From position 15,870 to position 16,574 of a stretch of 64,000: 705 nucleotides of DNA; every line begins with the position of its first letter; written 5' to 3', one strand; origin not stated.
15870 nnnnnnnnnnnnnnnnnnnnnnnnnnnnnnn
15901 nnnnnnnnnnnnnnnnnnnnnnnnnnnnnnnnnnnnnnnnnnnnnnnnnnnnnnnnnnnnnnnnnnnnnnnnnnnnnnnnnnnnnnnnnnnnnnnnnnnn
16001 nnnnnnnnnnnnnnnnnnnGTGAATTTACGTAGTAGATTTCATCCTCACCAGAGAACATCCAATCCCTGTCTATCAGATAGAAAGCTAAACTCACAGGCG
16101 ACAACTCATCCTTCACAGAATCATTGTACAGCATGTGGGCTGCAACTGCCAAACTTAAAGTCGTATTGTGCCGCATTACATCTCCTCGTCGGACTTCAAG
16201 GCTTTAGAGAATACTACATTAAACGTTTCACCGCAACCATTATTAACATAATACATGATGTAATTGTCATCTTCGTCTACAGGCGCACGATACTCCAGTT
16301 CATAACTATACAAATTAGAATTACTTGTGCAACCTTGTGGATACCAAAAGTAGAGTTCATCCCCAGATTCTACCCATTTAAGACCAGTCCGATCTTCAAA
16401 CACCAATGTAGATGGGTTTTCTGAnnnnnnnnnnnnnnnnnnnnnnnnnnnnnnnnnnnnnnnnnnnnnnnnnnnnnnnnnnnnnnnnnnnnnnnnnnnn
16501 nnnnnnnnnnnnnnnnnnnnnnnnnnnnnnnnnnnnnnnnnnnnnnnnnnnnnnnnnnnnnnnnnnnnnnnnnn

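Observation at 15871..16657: Tandem duplicated small acidic proteins translationally coupled to an unannotated 57-aa ORF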

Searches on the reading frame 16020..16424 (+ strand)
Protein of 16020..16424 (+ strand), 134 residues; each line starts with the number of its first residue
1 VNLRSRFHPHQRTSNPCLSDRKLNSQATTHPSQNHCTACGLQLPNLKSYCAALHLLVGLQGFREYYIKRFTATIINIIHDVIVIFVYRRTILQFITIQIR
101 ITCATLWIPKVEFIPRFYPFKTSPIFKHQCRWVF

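Call 100: search_protein_families(library=phrogs, max_evalue=0.01, proteins=[window:16020-16424:+])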
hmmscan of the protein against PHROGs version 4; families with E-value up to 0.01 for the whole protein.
window:16020-16424:+ (134 aa): 0 families
